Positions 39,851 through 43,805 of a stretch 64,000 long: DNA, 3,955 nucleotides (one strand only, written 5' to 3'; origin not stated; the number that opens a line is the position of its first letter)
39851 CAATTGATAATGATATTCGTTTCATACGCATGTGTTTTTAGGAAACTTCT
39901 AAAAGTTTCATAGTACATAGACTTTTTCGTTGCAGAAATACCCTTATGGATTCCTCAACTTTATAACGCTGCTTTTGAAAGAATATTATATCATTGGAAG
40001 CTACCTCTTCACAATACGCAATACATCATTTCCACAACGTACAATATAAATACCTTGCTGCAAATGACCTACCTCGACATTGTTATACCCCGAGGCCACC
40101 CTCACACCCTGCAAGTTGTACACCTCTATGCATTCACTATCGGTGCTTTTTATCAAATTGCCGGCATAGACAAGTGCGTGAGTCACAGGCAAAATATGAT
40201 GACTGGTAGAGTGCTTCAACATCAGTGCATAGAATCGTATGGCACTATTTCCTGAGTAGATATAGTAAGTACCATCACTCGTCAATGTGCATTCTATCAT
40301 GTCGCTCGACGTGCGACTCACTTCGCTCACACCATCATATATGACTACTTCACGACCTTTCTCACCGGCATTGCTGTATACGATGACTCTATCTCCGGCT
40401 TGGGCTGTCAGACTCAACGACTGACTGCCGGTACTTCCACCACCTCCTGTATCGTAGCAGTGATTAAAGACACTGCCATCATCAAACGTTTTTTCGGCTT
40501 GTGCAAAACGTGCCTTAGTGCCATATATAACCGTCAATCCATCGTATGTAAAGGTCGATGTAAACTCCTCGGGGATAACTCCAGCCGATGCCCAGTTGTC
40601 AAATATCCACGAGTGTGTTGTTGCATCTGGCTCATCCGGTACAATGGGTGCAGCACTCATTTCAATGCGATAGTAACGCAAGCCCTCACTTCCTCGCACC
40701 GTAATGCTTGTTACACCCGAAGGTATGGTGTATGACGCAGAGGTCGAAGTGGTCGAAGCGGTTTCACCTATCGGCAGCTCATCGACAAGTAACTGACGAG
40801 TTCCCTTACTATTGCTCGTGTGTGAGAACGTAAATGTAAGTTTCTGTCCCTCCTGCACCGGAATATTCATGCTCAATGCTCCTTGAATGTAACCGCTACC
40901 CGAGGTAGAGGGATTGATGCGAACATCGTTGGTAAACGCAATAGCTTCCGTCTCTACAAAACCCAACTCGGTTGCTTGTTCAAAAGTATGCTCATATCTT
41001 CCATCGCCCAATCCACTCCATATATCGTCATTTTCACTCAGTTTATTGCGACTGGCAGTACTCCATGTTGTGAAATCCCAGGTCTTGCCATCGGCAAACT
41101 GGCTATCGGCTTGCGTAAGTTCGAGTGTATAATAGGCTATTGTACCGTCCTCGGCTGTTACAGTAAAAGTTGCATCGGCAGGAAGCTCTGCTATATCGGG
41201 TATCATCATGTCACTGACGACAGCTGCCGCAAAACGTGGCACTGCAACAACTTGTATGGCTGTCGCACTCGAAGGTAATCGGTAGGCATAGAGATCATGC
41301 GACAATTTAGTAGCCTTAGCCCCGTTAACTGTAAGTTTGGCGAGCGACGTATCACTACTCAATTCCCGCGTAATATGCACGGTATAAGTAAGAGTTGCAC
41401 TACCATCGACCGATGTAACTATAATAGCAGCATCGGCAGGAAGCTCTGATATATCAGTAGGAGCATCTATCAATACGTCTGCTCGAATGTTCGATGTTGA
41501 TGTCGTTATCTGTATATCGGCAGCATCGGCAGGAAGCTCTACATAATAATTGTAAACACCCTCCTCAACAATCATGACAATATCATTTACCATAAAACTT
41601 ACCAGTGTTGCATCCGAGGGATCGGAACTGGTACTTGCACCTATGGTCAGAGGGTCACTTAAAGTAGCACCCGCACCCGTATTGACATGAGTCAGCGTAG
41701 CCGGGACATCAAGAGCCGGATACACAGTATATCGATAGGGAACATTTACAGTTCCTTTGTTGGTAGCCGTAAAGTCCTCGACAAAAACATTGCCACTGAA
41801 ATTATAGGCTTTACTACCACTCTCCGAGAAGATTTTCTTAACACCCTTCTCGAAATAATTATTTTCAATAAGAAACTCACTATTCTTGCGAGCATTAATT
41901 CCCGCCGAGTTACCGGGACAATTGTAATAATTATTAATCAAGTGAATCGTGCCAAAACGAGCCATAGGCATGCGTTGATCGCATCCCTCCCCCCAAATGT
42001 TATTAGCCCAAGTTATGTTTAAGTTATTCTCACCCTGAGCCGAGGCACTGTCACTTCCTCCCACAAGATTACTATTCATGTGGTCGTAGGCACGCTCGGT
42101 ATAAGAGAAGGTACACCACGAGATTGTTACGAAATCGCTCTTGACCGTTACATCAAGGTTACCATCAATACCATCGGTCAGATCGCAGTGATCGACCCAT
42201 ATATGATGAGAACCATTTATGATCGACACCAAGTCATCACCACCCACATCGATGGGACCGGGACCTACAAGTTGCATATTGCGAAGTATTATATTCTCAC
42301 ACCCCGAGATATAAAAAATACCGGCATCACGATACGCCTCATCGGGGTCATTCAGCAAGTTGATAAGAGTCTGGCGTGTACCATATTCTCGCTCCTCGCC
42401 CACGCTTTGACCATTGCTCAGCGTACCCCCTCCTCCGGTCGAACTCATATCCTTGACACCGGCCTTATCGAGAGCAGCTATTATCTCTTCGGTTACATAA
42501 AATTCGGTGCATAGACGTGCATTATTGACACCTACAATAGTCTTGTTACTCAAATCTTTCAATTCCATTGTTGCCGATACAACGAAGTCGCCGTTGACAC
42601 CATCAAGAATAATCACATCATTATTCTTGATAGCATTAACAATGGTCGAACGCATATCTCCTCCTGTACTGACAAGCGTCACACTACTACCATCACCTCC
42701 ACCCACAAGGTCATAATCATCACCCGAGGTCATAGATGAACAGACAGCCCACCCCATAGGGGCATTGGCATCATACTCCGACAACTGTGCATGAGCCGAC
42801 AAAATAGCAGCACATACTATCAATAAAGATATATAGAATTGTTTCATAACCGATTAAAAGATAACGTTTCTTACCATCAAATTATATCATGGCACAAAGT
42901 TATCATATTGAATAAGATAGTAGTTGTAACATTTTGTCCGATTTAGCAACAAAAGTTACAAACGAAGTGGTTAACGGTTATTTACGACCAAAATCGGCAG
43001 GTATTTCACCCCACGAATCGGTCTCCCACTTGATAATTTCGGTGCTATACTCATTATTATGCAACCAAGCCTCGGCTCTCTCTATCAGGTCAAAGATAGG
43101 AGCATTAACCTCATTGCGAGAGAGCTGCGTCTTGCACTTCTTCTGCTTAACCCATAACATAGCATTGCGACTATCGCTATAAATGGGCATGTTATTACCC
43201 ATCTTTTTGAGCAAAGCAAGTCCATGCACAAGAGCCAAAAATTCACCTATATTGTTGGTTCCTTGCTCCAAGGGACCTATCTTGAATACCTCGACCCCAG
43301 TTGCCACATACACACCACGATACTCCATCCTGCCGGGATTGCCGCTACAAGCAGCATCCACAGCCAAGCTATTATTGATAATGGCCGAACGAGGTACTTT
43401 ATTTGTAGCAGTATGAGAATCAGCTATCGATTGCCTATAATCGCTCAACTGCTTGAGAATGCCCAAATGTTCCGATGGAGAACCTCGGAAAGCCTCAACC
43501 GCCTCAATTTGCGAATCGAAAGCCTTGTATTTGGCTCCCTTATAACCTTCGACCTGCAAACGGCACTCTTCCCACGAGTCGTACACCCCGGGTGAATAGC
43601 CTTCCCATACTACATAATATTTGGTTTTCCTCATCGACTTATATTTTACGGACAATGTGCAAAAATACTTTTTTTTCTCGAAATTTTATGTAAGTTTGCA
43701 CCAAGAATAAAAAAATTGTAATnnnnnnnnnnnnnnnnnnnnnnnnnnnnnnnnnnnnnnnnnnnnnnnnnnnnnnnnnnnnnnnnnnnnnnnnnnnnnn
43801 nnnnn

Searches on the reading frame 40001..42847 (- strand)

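Call 65: search_protein_families(library=pfam, proteins=[window:40001-42847:-], max_evalue=0.01)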
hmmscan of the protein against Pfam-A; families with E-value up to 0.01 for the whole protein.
window:40001-42847:- (948 aa): 1 family
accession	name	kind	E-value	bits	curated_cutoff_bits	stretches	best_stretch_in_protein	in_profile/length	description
PF00544.25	Pectate_lyase_4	-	9.9e-23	81.3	24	1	169-332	46-211/211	Pectate lyase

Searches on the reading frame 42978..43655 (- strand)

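Call 65: search_protein_families(library=pfam, proteins=[window:42978-43655:-], max_evalue=0.01)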
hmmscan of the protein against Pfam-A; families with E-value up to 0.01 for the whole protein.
window:42978-43655:- (225 aa): 2 families
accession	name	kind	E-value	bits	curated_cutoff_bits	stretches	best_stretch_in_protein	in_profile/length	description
PF01693.22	Cauli_VI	-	6.4e-19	68.4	21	1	12-54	1-43/44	Ribonuclease H1 N-terminal domain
PF00075.30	RNase_H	-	1e-07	32.7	25.8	1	98-202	7-113/141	RNase H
